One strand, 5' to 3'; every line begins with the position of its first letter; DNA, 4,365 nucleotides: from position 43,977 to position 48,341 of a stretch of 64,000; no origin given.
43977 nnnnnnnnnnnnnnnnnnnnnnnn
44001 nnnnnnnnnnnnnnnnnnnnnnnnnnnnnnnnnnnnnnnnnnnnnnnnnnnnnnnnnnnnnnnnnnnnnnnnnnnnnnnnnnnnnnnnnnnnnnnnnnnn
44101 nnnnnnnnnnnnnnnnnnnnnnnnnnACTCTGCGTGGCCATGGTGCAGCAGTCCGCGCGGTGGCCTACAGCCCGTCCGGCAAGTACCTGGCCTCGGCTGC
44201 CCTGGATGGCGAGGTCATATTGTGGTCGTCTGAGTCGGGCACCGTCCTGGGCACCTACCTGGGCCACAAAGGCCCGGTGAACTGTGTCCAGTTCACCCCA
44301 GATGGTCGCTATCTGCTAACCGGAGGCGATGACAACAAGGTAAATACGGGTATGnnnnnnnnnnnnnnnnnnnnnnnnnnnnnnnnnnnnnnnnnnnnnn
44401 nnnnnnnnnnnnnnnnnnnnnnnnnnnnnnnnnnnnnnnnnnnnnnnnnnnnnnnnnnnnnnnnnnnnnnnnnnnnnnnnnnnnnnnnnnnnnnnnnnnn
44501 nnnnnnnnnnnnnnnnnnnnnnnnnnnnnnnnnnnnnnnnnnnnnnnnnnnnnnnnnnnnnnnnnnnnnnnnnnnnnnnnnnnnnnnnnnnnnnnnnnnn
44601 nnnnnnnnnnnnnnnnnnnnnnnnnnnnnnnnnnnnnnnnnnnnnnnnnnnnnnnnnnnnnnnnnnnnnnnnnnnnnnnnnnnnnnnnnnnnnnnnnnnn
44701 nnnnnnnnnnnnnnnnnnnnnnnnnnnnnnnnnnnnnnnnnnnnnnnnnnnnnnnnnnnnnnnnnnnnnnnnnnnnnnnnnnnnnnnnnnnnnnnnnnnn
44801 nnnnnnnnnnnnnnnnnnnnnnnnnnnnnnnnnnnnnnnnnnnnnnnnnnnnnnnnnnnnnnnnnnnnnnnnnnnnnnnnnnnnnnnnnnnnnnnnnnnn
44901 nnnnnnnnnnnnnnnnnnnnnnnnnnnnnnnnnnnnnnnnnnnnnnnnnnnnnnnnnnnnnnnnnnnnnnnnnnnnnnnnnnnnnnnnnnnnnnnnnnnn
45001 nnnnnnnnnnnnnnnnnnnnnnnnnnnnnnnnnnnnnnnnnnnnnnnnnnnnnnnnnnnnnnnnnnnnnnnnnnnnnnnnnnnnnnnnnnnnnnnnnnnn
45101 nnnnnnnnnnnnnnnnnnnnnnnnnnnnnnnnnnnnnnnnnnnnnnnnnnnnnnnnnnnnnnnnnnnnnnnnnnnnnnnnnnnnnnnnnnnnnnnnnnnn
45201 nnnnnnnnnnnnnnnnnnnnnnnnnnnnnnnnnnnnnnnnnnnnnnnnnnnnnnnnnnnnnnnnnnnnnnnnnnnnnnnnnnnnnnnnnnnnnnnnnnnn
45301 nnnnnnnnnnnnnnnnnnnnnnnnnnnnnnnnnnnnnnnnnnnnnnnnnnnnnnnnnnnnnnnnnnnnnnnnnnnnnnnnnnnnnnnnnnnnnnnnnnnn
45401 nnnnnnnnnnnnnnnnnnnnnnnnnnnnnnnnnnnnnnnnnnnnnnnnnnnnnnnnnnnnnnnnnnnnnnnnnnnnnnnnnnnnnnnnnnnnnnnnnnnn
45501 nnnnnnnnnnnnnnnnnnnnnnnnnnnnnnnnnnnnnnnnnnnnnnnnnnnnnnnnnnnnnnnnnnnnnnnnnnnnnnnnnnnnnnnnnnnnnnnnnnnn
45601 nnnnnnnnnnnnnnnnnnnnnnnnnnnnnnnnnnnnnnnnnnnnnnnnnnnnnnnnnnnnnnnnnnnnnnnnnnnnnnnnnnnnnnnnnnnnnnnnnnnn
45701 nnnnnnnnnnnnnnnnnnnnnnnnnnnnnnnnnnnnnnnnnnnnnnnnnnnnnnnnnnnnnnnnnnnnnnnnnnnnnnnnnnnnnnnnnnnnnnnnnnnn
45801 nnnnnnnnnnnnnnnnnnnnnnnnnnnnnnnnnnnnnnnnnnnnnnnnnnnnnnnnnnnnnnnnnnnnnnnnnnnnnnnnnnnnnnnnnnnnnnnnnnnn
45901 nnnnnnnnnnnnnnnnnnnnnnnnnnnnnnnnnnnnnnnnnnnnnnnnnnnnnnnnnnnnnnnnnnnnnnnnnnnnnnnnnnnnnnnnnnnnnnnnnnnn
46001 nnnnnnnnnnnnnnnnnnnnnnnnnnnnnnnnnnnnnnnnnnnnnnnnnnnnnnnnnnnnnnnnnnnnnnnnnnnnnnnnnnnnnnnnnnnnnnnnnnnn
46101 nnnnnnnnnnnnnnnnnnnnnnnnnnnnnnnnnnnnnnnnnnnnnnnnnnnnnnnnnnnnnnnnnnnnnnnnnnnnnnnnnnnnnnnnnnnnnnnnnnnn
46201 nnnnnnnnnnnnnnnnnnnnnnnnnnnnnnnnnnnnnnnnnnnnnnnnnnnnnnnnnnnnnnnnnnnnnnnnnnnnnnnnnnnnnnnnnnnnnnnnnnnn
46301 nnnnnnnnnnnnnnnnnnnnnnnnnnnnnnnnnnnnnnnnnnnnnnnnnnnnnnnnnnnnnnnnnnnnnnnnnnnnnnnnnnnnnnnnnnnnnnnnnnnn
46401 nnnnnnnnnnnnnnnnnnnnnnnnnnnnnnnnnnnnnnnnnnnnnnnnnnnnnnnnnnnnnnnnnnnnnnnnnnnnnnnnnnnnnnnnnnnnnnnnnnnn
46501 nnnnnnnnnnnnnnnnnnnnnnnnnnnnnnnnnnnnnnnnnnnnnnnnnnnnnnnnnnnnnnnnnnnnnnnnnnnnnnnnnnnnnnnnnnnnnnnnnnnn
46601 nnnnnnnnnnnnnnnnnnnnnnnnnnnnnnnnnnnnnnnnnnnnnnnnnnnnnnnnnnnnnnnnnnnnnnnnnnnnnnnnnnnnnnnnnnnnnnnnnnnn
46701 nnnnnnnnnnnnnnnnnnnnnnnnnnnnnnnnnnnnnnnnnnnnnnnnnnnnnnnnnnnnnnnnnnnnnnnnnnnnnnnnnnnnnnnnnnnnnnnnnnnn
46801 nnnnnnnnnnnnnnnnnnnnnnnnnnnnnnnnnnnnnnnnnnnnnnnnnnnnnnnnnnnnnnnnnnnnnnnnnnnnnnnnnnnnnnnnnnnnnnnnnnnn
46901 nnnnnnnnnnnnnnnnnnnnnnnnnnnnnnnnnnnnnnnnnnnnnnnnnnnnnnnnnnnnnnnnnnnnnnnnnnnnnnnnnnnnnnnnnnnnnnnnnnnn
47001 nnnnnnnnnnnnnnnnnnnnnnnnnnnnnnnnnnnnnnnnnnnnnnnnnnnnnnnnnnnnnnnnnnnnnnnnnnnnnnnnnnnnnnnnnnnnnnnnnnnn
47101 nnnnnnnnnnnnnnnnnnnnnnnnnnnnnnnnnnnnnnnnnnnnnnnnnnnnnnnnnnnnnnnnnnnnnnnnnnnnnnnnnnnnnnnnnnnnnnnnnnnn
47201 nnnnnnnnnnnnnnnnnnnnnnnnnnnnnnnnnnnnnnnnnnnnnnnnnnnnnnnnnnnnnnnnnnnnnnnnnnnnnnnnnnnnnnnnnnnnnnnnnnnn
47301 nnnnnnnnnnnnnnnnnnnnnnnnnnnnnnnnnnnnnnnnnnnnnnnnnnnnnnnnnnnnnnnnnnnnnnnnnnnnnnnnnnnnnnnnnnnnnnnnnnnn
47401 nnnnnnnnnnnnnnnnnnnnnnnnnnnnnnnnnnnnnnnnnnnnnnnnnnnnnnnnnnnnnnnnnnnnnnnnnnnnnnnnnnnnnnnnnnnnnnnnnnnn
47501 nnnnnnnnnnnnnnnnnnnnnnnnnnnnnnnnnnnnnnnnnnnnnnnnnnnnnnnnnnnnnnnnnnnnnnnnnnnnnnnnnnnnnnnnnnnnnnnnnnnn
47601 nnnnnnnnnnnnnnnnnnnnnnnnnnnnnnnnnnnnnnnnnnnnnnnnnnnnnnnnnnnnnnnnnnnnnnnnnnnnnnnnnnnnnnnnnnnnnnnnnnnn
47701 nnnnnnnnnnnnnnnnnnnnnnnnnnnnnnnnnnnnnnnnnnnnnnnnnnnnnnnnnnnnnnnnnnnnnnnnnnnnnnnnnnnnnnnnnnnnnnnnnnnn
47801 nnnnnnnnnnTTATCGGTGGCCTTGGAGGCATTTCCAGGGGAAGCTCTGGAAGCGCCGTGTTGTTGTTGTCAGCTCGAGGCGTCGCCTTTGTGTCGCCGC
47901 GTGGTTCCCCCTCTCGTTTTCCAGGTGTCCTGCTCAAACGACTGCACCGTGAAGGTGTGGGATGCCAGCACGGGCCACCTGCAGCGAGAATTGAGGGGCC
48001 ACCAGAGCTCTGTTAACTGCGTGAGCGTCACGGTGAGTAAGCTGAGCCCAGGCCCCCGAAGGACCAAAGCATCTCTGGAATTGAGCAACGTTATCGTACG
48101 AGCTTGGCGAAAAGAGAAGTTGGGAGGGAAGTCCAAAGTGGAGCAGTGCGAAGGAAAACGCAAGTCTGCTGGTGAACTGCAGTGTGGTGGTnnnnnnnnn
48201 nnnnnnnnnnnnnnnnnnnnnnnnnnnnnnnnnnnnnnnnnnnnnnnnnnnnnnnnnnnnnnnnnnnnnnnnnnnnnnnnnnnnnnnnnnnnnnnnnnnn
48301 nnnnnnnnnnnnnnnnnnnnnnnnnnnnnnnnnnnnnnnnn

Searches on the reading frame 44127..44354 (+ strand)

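Call 27: search_protein_families(library=pfam, proteins=[window:44127-44354:+], max_evalue=0.01)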
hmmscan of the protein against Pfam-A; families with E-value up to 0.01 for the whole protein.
window:44127-44354:+ (76 aa): 33 families (the best 25 are shown)
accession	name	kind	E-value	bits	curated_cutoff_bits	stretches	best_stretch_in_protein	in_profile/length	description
PF00400.38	WD40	-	9.1e-22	77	27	2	39-72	2-35/39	WD domain, G-beta repeat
PF25174.1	Beta-prop_THOC3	-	1.1e-15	57.8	305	1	1-72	166-237/272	THOC3 beta-propeller domain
PF25173.1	Beta-prop_WDR3_1st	-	7.2e-15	55.6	154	1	1-72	66-137/184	WDR3 first beta-propeller domain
PF24817.1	WD40_WDHD1_1st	-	1.6e-13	50.9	109.9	1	1-41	123-163/291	WDHD1 first WD40 domain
PF24805.1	EIF3I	-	3.1e-12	46.7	200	1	2-72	6-76/324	EIF3I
PF25047.1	Beta-prop_TEP1_2nd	-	3.8e-11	43.1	89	2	44-72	86-114/255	TEP-1 second beta-propeller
PF24814.1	WD40_Prp19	-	4.4e-11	42.8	320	1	2-72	45-159/281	Prp19 WD40 domain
PF23414.1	Beta-prop_EML_2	-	5.2e-11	42.8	90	1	7-73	40-106/266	Echinoderm microtubule-associated protein second beta-propeller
PF24105.1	Beta-prop_CAF1B_HIR1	-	5.7e-10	39.1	80.5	1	2-37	66-101/383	CAF1B/HIR1 beta-propeller domain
PF25391.1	WD40_Gbeta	-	4e-09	36.3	150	1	2-71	180-249/340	G protein beta WD-40 repeat protein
PF25175.1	Beta-prop_WDR5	-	5.9e-09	36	250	1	7-71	11-247/296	WDR5 beta-propeller domain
PF12894.13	ANAPC4_WD40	-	1.2e-08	35.5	22.9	1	4-56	36-88/91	Anaphase-promoting complex subunit 4 WD40 domain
PF24807.1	WD40_CDC20-Fz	-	1.6e-08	34.6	200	1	2-68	131-198/292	CDC20/Fizzy WD40 domain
PF23381.1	Beta-prop_IFT122_1st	-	3e-08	33.4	28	1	2-58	48-102/350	IFT122 first beta-propeller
PF25172.1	Beta-prop_WDR3_2nd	-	1.1e-07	31.9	140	1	8-72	135-199/293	WDR3 second beta-propeller domain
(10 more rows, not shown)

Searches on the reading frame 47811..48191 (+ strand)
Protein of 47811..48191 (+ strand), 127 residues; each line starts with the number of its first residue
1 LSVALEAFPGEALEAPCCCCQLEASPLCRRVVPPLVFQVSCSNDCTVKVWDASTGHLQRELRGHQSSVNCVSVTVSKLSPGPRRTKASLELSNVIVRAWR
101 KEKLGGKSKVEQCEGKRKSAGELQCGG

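Call 27: search_protein_families(library=pfam, proteins=[window:47811-48191:+], max_evalue=0.01)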
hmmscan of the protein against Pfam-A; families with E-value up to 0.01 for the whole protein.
window:47811-48191:+ (127 aa): 10 families
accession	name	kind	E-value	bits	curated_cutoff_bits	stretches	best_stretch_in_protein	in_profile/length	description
PF00400.38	WD40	-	5.7e-07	30.3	27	0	39-51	27-39/39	WD domain, G-beta repeat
PF25173.1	Beta-prop_WDR3_1st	-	1.2e-06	28.8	154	1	39-74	129-164/184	WDR3 first beta-propeller domain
PF25174.1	Beta-prop_THOC3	-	7.4e-06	25.6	305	1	39-74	18-55/272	THOC3 beta-propeller domain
PF25047.1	Beta-prop_TEP1_2nd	-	3.7e-05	23.5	89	1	39-73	151-185/255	TEP-1 second beta-propeller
PF24814.1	WD40_Prp19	-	0.00015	21.4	320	1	38-74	64-100/281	Prp19 WD40 domain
PF25175.1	Beta-prop_WDR5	-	0.00027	20.7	250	1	38-73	67-102/296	WDR5 beta-propeller domain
PF25172.1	Beta-prop_WDR3_2nd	-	0.0016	18.2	140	1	39-74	233-268/293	WDR3 second beta-propeller domain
PF24817.1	WD40_WDHD1_1st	-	0.0072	16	109.9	1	39-74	102-137/291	WDHD1 first WD40 domain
PF25178.1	Beta-prop_WDR41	-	0.008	15.4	50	1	39-81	57-99/440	WDR41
PF24807.1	WD40_CDC20-Fz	-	0.0081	15.9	200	1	43-85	71-113/292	CDC20/Fizzy WD40 domain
